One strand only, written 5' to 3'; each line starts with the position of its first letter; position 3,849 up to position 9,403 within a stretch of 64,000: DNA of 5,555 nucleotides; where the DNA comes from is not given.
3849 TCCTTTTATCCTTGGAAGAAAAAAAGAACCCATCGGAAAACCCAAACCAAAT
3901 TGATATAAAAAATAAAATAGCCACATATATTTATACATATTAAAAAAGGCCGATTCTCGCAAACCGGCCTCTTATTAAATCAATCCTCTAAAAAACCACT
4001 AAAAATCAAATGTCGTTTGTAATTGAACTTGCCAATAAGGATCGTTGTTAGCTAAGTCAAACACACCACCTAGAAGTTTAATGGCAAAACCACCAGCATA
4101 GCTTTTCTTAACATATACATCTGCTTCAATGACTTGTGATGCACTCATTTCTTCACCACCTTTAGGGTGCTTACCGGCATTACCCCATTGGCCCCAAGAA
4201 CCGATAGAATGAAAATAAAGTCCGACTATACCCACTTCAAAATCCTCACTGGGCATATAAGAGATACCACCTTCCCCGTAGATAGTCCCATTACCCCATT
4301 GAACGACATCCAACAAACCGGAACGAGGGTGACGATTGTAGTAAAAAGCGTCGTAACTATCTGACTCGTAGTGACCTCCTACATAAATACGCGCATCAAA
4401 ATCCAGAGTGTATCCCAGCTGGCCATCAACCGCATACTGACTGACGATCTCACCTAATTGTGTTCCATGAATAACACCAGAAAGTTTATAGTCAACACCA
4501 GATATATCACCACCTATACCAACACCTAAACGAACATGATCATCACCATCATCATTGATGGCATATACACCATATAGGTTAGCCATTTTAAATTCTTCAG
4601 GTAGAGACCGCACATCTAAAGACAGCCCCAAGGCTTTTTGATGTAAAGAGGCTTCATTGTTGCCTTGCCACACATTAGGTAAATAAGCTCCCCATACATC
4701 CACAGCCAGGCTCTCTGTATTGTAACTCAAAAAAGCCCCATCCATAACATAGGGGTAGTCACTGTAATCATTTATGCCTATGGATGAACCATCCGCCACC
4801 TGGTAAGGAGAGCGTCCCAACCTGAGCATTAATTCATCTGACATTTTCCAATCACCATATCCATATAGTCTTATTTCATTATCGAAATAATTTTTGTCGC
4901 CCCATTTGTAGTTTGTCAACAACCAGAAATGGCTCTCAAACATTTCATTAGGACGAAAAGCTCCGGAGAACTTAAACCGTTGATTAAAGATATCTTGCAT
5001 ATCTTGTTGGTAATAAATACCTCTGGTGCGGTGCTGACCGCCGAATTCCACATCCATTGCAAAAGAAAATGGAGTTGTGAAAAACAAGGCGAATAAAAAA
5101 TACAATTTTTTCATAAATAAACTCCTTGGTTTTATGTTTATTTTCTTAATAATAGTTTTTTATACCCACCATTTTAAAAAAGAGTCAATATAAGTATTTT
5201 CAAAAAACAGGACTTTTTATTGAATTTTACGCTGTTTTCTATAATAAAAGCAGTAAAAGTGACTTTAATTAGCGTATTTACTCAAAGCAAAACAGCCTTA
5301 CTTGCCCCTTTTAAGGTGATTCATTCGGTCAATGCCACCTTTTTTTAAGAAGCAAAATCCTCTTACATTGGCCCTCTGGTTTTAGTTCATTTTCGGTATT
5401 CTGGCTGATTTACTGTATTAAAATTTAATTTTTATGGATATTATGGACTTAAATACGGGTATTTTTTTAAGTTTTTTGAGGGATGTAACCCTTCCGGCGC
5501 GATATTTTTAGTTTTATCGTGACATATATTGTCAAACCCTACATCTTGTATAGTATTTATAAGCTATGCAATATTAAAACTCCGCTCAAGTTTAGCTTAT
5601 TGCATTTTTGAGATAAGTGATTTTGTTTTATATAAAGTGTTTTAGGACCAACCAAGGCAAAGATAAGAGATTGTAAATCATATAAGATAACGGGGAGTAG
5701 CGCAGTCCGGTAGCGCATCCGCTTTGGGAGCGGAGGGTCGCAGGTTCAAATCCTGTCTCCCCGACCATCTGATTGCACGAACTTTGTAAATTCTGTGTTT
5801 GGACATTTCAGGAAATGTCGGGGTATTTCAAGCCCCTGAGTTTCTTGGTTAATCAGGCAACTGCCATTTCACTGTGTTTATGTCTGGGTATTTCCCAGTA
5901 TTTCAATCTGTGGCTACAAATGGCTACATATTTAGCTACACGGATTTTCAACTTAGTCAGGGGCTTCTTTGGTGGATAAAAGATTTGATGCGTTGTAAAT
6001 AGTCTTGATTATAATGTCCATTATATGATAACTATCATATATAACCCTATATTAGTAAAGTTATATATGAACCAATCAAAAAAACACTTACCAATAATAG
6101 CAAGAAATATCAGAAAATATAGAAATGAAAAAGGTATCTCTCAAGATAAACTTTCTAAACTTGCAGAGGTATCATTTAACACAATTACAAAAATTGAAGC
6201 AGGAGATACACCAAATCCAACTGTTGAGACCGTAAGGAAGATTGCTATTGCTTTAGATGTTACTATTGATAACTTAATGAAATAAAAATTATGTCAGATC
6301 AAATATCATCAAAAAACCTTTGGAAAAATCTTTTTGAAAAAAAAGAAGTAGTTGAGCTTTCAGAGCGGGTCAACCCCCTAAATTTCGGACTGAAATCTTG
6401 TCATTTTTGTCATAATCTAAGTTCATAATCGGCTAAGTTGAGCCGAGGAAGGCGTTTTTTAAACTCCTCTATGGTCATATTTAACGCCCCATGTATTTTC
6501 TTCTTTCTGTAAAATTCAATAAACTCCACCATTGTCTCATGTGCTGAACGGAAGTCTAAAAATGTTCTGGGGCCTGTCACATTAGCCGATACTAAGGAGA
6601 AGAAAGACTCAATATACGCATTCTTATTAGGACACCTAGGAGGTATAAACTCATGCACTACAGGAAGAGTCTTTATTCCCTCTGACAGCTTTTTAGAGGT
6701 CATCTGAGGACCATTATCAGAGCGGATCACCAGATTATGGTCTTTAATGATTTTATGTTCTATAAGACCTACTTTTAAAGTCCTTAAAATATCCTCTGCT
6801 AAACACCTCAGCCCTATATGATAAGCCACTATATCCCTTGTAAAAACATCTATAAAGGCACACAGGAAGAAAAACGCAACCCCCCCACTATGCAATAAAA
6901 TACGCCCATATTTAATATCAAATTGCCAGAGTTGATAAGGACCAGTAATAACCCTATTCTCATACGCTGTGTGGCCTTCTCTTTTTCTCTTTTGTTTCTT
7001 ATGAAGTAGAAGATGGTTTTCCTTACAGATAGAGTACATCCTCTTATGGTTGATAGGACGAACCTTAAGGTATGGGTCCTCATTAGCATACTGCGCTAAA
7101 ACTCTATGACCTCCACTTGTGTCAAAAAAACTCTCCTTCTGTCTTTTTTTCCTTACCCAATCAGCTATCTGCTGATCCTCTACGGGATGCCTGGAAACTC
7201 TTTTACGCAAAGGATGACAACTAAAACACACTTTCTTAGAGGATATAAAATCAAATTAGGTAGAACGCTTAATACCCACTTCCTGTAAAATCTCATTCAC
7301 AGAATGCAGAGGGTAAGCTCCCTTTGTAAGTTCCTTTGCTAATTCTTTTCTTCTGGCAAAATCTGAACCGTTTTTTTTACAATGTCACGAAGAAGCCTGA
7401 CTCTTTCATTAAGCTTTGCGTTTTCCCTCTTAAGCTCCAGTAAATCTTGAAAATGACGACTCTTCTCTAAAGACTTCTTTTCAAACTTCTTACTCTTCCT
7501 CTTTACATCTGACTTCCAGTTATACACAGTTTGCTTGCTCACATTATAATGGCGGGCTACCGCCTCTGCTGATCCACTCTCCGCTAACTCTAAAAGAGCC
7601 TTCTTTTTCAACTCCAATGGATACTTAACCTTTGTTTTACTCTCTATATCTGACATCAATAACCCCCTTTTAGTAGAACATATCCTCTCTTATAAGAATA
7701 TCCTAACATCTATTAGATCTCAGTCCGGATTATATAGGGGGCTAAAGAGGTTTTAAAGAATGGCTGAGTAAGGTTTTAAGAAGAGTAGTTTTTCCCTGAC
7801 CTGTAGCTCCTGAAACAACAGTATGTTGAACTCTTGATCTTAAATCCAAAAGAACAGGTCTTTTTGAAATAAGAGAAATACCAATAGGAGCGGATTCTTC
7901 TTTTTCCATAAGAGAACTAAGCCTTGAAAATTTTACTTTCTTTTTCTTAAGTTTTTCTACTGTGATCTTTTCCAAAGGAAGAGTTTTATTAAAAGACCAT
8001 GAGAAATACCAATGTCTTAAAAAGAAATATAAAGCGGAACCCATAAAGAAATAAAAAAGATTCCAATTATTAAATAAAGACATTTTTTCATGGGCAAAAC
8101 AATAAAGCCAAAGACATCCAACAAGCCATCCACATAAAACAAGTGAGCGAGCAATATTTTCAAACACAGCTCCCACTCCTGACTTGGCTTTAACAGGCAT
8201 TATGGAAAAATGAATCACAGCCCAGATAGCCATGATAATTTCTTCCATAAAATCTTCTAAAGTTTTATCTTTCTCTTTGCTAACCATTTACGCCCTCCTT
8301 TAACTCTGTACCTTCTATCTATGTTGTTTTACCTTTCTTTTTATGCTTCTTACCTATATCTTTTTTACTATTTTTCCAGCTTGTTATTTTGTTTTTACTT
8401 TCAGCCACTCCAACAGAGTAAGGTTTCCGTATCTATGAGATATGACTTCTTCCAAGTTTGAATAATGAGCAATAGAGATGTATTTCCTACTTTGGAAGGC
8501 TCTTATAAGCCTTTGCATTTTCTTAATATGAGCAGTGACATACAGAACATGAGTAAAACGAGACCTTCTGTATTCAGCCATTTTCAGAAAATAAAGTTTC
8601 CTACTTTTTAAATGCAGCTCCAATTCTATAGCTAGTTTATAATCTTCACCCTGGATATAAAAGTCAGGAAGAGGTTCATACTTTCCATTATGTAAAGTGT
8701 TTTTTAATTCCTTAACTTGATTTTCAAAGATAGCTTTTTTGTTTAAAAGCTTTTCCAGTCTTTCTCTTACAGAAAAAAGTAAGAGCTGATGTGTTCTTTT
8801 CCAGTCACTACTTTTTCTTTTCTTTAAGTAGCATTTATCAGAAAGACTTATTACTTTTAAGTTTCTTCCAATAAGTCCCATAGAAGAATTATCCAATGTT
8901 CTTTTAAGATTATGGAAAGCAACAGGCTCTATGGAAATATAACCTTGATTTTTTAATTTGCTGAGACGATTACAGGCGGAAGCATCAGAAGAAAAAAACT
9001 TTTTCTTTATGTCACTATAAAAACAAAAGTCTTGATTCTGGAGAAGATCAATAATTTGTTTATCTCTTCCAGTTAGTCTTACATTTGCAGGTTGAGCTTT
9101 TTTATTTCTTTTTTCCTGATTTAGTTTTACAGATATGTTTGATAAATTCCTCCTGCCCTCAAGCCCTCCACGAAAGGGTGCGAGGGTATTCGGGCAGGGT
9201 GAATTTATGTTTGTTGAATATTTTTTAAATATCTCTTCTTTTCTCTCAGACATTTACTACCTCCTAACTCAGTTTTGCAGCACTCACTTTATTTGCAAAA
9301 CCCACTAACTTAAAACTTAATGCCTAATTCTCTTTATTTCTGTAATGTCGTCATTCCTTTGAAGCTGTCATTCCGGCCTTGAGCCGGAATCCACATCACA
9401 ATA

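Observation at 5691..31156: About 25 kb of accessory DNA accreted at tRNA-Pro as three tandem modules with shared ends, and no integrase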

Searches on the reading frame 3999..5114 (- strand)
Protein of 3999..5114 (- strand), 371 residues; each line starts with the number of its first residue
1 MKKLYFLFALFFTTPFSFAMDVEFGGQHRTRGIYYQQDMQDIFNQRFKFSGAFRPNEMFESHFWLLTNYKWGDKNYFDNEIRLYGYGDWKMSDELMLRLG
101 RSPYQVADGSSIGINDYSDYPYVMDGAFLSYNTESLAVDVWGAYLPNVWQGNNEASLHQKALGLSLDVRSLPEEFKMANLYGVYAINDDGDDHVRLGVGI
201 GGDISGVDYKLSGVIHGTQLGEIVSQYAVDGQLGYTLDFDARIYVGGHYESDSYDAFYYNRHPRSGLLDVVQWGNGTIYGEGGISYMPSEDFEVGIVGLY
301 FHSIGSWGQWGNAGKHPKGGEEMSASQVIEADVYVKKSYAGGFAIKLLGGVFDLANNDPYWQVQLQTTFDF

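Call 9: search_protein_families(library=pfam, proteins=[window:3999-5114:-], max_evalue=0.01)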
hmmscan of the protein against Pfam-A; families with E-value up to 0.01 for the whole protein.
window:3999-5114:- (371 aa): 0 families

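Call 11: find_encoding_contigs(protein=window:3999-5114:-, flank=10000, max_places=10)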
Protein window:3999-5114:- (371 aa): 3 contigs read that carry it; 3 places shown.
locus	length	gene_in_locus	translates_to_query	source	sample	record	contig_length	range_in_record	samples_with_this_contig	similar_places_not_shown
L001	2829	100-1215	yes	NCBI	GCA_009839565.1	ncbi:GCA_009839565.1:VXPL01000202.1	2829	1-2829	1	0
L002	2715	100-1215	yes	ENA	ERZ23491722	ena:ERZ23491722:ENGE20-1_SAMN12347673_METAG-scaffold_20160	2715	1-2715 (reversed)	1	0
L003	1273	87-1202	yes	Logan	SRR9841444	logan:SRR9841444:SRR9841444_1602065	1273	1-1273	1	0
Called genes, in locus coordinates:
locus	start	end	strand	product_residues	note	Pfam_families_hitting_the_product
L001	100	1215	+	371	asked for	-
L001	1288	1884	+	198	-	-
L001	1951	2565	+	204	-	-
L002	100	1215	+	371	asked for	-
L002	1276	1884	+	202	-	-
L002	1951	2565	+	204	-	-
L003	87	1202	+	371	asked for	-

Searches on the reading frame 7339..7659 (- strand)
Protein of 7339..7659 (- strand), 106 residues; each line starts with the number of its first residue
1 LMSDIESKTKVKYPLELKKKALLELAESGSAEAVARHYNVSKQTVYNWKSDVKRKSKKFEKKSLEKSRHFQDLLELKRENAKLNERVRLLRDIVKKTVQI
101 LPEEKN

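Call 7: search_protein_families(library=pfam, proteins=[window:7339-7659:-], max_evalue=0.01)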
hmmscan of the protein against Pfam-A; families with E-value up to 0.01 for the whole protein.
window:7339-7659:- (106 aa): 13 families
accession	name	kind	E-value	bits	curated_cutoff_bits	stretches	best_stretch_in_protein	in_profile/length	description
PF01527.26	HTH_Tnp_1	-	5.3e-07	30.2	24.1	1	8-87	2-74/75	Transposase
PF13518.12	HTH_28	-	5.8e-06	26.7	25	1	18-51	2-35/52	Helix-turn-helix domain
PF13384.12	HTH_23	-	1.1e-05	25.5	24.6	1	18-52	7-41/50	Homeodomain-like domain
PF13542.12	HTH_Tnp_ISL3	-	8.6e-05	22.4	27.4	1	15-48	14-46/51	Helix-turn-helix domain of transposase family ISL3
PF01710.22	HTH_Tnp_IS630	-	0.00011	22.7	21.3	1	13-79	3-64/119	Transposase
PF13551.12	HTH_29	-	0.00012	22.6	28.1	1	18-52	1-36/64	Winged helix-turn helix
PF15943.11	YdaS_toxin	-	0.00015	22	30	1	27-53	7-33/65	Bacterial toxin YdaS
PF04218.19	CENP-B_N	-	0.00096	19.2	21.2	1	27-50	21-44/53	CENP-B N-terminal DNA-binding domain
PF13309.12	HTH_22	-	0.0024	18.3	29.6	1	29-47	42-60/63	HTH domain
PF03564.21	DUF1759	-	0.0031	18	25.4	1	26-101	37-109/148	Protein of unknown function (DUF1759)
PF02796.21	HTH_7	-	0.0035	17.9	23.8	1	25-46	17-39/45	Helix-turn-helix domain of resolvase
PF08822.17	DUF1804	-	0.006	16.9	29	0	27-58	18-49/164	Protein of unknown function (DUF1804)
PF14549.12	P22_Cro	-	0.0086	16.3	30.2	0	29-52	10-33/60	DNA-binding transcriptional regulator Cro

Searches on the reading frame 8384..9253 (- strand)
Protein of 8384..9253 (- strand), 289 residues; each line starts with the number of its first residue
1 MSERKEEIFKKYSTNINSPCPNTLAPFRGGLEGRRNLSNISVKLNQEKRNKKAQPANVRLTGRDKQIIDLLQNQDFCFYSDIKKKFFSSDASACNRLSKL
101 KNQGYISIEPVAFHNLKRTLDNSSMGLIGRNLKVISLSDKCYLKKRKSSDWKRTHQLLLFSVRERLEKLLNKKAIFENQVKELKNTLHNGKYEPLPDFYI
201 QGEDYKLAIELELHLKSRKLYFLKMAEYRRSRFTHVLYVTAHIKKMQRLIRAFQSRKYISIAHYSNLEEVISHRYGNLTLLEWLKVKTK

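Call 7: search_protein_families(library=pfam, proteins=[window:8384-9253:-], max_evalue=0.01)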
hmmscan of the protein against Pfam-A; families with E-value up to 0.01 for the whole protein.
window:8384-9253:- (289 aa): 0 families

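Call 84: find_encoding_contigs(protein=window:8384-9253:-, flank=10000, max_places=8)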
Protein window:8384-9253:- (289 aa): no gene with exactly this product is on record in the collection.

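Call 85: search_protein_families(library=ncbifam, proteins=[window:8384-9253:-], max_evalue=0.001)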
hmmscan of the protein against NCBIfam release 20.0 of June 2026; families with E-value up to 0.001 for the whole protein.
window:8384-9253:- (289 aa): 1 family
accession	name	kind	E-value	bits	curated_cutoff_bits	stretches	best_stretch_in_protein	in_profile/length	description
NF041423.1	MobC_subf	subfamily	1.1e-06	28.2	200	1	59-263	13-219/240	MobC family replication-relaxation protein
